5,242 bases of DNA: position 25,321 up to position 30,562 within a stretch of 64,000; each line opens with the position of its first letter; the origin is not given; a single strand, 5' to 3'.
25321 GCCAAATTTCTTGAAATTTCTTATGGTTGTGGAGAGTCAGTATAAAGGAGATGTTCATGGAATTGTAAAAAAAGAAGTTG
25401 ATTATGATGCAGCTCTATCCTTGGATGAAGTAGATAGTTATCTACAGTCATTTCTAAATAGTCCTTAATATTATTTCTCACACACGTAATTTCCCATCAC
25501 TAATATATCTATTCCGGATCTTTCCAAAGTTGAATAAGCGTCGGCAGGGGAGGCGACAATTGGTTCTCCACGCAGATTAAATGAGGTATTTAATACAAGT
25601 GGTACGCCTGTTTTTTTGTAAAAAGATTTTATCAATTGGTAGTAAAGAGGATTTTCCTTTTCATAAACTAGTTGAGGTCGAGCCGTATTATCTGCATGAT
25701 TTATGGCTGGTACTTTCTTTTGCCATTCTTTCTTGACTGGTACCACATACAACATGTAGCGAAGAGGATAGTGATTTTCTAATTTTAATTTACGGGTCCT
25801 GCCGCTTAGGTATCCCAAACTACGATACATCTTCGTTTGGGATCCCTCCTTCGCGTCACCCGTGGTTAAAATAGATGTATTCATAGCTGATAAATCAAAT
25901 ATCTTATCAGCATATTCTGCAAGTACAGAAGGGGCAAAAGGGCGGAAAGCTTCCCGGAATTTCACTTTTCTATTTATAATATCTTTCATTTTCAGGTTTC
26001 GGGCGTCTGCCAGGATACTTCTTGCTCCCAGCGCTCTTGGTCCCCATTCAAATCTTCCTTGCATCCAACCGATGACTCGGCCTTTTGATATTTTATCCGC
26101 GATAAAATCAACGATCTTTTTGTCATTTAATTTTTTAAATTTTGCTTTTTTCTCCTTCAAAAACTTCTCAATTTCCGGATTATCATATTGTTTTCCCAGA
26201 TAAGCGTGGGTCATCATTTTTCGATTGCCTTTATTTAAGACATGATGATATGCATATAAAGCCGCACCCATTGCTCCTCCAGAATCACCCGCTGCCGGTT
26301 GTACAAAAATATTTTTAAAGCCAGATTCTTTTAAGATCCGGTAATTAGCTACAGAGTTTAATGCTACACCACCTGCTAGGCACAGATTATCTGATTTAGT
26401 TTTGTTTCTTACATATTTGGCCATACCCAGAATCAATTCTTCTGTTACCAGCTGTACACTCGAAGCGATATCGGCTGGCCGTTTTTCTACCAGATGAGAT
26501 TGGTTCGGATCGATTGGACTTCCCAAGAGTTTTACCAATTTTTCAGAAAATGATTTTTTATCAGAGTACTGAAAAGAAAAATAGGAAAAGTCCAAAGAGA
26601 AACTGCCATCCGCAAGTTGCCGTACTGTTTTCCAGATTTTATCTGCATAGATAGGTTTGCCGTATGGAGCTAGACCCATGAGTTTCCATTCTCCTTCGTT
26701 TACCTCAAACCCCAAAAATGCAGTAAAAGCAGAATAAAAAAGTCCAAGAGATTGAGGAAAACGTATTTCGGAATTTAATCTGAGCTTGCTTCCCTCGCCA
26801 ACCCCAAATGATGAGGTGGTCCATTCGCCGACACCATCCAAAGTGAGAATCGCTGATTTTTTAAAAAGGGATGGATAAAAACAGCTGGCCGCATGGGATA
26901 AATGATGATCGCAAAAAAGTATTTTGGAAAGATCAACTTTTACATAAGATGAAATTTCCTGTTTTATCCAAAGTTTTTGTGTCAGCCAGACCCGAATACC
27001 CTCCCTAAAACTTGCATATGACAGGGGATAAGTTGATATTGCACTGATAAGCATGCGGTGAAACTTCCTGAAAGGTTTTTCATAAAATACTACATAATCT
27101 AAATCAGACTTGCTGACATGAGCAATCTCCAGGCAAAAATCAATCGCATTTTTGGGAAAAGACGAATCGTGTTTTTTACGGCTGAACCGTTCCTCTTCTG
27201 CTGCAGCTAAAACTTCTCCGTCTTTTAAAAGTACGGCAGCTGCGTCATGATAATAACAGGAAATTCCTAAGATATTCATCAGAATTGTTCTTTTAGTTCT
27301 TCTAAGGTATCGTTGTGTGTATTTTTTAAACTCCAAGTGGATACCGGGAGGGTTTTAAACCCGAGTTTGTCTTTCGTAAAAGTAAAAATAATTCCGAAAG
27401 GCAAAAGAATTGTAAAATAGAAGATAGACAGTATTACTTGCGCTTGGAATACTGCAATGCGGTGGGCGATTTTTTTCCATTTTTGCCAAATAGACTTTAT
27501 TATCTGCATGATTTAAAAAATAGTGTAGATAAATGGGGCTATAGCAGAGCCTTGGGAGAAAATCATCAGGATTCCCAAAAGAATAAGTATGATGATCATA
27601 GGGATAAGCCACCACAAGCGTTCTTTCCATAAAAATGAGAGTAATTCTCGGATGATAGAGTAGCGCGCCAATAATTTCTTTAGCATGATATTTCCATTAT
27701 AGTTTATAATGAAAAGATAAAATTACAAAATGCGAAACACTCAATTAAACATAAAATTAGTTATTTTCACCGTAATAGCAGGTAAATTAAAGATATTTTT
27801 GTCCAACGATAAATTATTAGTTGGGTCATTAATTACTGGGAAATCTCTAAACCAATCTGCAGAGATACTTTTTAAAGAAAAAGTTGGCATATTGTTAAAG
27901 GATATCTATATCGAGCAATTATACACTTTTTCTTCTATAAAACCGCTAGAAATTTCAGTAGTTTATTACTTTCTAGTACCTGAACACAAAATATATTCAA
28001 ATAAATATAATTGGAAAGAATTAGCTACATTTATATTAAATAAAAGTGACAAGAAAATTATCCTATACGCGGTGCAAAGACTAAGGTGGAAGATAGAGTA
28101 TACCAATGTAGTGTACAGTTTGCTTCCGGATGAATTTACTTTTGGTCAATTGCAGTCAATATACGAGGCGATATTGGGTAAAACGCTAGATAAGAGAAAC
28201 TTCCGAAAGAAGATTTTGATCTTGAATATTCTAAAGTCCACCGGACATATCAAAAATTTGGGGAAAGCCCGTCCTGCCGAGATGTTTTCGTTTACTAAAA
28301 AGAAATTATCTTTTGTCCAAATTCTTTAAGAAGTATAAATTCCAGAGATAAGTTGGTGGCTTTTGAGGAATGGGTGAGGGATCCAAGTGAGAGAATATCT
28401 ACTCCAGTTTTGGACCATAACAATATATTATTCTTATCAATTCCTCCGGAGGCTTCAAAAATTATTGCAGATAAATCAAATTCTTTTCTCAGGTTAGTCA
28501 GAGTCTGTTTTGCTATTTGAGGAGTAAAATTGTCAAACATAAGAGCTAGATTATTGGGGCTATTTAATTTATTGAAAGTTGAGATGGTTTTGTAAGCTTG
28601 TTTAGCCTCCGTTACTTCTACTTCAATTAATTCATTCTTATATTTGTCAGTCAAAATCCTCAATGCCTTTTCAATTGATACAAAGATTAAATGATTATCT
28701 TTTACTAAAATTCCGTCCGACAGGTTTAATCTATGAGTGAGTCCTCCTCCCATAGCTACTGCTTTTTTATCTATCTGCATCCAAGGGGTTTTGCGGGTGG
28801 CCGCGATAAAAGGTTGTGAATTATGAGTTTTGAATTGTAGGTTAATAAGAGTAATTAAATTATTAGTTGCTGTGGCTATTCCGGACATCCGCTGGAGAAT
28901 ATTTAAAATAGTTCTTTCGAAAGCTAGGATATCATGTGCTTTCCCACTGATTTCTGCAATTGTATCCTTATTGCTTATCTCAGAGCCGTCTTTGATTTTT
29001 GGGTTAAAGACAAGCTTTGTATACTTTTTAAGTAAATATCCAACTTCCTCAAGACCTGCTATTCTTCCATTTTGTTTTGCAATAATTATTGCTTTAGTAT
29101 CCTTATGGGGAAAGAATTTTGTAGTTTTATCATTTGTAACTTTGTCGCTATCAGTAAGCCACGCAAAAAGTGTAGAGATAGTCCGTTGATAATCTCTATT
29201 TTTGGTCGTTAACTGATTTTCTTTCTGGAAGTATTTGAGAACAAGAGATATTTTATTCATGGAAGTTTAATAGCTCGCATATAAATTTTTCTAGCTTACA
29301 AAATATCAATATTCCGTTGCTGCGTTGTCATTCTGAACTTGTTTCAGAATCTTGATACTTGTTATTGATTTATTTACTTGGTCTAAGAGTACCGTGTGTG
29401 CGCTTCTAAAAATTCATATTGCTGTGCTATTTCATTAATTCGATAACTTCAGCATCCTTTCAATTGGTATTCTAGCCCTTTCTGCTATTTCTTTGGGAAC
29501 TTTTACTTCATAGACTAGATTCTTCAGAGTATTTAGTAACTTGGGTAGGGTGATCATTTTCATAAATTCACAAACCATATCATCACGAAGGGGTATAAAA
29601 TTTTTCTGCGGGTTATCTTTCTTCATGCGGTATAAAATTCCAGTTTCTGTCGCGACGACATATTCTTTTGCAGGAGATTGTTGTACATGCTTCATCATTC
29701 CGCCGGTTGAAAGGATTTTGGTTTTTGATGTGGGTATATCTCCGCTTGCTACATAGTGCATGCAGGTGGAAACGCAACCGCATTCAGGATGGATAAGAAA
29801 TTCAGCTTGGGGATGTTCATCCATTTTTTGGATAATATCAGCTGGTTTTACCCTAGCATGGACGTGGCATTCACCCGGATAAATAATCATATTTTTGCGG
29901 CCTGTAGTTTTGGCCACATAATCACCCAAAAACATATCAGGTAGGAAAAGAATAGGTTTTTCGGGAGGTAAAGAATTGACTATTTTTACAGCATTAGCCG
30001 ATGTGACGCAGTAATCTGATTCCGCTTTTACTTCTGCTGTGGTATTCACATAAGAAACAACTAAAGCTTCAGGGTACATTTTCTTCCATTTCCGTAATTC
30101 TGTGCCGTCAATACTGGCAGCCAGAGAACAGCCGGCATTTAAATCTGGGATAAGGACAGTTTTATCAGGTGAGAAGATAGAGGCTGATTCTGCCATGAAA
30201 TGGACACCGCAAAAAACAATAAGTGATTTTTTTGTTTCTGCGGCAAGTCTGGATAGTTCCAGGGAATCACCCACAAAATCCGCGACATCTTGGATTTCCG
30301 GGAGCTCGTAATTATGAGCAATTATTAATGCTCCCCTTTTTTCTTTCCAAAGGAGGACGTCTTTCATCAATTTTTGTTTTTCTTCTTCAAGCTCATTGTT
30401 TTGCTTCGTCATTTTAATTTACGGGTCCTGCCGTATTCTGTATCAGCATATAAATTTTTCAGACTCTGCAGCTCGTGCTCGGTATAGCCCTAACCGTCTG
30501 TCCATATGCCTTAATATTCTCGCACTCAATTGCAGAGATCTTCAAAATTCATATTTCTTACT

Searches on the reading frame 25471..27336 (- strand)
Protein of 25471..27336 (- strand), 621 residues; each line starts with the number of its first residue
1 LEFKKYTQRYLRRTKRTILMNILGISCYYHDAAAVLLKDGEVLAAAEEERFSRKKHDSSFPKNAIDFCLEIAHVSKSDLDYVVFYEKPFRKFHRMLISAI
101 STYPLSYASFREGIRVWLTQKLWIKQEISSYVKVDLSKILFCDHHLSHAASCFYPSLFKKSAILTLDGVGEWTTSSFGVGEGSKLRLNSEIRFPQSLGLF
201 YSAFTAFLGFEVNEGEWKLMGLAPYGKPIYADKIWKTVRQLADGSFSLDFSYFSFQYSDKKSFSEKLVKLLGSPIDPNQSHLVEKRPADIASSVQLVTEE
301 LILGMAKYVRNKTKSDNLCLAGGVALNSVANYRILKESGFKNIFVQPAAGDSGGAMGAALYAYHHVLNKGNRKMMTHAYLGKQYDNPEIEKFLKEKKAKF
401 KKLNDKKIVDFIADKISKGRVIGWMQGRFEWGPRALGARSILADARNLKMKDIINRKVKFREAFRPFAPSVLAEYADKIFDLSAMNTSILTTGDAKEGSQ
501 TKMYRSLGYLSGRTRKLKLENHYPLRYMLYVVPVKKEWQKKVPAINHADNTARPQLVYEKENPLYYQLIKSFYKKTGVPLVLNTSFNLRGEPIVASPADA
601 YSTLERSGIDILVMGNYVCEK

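Call 5: search_protein_families(library=pfam, proteins=[window:25471-27336:-], max_evalue=0.01)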
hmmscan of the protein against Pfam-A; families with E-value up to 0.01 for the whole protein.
window:25471-27336:- (621 aa): 4 families
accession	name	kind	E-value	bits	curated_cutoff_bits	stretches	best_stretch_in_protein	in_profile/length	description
PF02543.21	Carbam_trans_N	-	1.8e-82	278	24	1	22-360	2-346/346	Carbamoyltransferase N-terminus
PF16861.10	Carbam_trans_C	-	8e-66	221.2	27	2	521-621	70-170/170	Carbamoyltransferase C-terminus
PF00814.31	TsaD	-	0.0056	16.9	24.8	0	247-334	166-237/264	tRNA N6-adenosine threonylcarbamoyltransferase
PF22521.2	HypF_C_2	-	0.0078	16.4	27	0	284-357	163-240/241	Carbamoyltransferase, Kae1-like Domain, second subdomain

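Call 7: find_encoding_contigs(protein=window:25471-27336:-, flank=10000, max_places=6)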
Protein window:25471-27336:- (621 aa): no gene with exactly this product is on record in the collection.

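Call 8: find_related_loci(query=window:25471-27336:-, collection=genome_contigs, flank=10000)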
Query window:25471-27336:- (621 aa) in genome_contigs; peptide patterns used: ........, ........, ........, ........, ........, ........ (x = any residue, [..] = any of these).
95 stretches matched a pattern; 41 encode a relative of the query (tblastn E <= 1e-3); 41 distinct loci.
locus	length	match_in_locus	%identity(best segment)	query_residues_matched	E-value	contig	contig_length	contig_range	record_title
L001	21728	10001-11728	65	17-621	0e+0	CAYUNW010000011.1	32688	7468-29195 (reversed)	MAG TPA_asm: uncultured Gammaproteobacteria bacterium isolate binchicken_co274_42 genome assembly, contig: NODE_3484_len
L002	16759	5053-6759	65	20-621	0e+0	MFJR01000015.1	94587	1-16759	MAG: Candidatus Gottesmanbacteria bacterium RIFCSPLOWO2_01_FULL_39_12b rifcsplowo2_01_scaffold_976, whole genome shotgun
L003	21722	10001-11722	63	15-621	0e+0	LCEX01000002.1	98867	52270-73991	MAG: Candidatus Gottesmanbacteria bacterium GW2011_GWC1_43_10 UV55_C0002, whole genome shotgun sequence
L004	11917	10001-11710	64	19-621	0e+0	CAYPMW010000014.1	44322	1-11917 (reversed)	MAG TPA_asm: uncultured Gammaproteobacteria bacterium isolate binchicken_co227_1238 genome assembly, contig: NODE_1473_l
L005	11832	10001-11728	52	13-621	0e+0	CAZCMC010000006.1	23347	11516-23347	MAG TPA_asm: uncultured bacterium isolate SRP119689_co1_36 genome assembly, contig: NODE_2844_length_23347_cov_40.204233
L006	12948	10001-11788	49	13-621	0e+0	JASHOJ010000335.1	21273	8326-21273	MAG: Candidatus Binataceae bacterium isolate JOPF020 JOPF_NEAR_contig_1614640, whole genome shotgun sequence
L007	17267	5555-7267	53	16-621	0e+0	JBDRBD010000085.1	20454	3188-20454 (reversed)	MAG: Candidatus Omnitrophota bacterium isolate MEGAHIT-group-1.1039 k141_3012742, whole genome shotgun sequence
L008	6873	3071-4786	51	18-621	0e+0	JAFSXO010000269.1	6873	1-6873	Bacterium isolate RGIG3565 Goat_Rumen.Co__c2074729, whole genome shotgun sequence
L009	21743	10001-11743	51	9-621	0e+0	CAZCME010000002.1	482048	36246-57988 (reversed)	MAG TPA_asm: uncultured bacterium isolate binchicken_co248_269 genome assembly, contig: NODE_6_length_482048_cov_8.34851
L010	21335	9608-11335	51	15-621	0e+0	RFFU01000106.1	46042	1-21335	MAG: Candidatus Hydrogenedentota bacterium isolate J006 k99_969535, whole genome shotgun sequence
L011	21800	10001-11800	52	11-621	0e+0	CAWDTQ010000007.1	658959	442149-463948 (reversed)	MAG: uncultured delta proteobacterium isolate MFD05377.bin.2.158 genome assembly, contig: contig_15753, whole genome sho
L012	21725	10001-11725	50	13-621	0e+0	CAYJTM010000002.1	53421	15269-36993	MAG TPA_asm: uncultured Planctomycetia bacterium isolate ERP125453_co1_224 genome assembly, contig: NODE_421_length_5342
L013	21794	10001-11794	48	13-621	0e+0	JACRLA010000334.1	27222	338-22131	MAG: Chloroflexi bacterium isolate NC_groundwater_1869_Pr3_B-0.1um_52_15 SR2-18-B1_coassembly_389256, whole genome shotg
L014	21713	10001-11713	53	17-621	0e+0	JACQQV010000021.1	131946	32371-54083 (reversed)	MAG: Candidatus Omnitrophota bacterium isolate NC_groundwater_1342_Ag_S-0.2um_51_121 S_p2_S4_coassembly_k141_581338, who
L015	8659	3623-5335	51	20-621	0e+0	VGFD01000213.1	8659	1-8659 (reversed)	MAG: Armatimonadetes bacterium isolate M_DeepCast_50m_m2_086 M_DeepCast_50m_m2_086_Ga0194121_10014961, whole genome shot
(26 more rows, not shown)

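Call 31: find_related_loci(query=window:25471-27336:-, collection=metagenome_contigs, flank=10000)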
Query window:25471-27336:- (621 aa) in metagenome_contigs; peptide patterns used: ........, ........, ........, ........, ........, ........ (x = any residue, [..] = any of these).
111 stretches matched a pattern; 50 encode a relative of the query (tblastn E <= 1e-3); 50 distinct loci.
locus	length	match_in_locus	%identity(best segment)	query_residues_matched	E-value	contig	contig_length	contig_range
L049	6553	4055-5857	67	19-621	0e+0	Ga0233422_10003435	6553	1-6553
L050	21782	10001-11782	67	19-621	0e+0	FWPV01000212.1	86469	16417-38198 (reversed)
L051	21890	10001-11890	66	11-621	0e+0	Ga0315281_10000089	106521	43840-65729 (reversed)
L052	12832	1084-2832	63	7-621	0e+0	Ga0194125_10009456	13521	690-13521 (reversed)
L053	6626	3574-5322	63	7-621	0e+0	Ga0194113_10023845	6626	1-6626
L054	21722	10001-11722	63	15-621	0e+0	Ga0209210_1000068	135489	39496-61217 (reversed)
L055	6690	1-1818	62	33-621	0e+0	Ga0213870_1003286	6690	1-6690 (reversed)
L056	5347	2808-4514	61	20-621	0e+0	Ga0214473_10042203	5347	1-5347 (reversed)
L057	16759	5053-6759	65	20-621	0e+0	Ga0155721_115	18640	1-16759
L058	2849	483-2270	52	15-621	0e+0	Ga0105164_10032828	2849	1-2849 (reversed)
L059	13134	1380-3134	52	3-621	0e+0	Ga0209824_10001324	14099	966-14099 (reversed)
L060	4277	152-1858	54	20-621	0e+0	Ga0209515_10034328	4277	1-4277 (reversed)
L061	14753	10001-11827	51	1-621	0e+0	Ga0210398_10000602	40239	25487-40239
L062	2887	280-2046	50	22-621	0e+0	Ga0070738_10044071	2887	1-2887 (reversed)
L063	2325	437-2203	50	22-621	0e+0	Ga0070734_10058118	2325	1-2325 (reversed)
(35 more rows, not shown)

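Call 34: find_encoding_contigs(protein=window:25471-27279:-, flank=10000, max_places=10)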
Protein window:25471-27279:- (602 aa): no gene with exactly this product is on record in the collection.

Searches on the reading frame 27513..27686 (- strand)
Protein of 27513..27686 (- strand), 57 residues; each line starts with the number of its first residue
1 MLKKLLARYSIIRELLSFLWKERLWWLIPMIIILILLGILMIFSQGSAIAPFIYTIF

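Call 5: search_protein_families(library=pfam, proteins=[window:27513-27686:-], max_evalue=0.01)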
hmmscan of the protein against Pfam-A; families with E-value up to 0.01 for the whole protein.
window:27513-27686:- (57 aa): 1 family
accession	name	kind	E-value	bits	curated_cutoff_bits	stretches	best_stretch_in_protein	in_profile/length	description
PF19451.5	DUF5989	-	3.4e-20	72.3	27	1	10-57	2-49/49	Family of unknown function (DUF5989)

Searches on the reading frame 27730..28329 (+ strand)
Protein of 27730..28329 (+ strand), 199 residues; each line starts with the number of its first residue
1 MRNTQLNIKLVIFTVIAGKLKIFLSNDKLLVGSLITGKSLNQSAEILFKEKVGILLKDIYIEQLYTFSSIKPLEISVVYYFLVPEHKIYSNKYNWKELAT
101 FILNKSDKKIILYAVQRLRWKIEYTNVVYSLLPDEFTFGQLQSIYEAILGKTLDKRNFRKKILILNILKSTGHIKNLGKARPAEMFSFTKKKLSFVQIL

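Call 5: search_protein_families(library=pfam, proteins=[window:27730-28329:+], max_evalue=0.01)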
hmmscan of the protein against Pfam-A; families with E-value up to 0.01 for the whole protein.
window:27730-28329:+ (199 aa): 2 families
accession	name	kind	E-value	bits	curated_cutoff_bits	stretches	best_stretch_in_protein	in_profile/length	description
PF21906.2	NrtR_WHD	-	9.6e-23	80.5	27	1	129-188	2-61/61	NrtR DNA-binding winged helix domain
PF19368.5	AraR_C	-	3.8e-11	43.5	23.8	1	124-192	1-70/82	AraR C-terminal winged HTH domain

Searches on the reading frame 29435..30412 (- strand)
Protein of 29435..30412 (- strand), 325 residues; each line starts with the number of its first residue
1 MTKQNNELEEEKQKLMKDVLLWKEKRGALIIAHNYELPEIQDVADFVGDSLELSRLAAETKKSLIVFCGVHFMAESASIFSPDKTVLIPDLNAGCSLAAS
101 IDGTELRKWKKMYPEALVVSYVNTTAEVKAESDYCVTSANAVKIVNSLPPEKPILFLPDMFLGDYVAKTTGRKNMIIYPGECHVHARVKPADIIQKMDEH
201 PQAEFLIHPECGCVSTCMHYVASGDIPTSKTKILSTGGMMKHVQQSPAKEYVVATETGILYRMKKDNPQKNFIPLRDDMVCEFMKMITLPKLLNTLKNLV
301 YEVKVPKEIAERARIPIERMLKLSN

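Call 73: search_protein_families(library=pfam, proteins=[window:29435-30412:-], max_evalue=0.001)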
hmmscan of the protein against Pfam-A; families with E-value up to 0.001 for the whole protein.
window:29435-30412:- (325 aa): 1 family
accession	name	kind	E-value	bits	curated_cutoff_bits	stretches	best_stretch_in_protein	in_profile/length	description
PF02445.21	NadA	-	2e-115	385.4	27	1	21-322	5-295/295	Quinolinate synthetase A protein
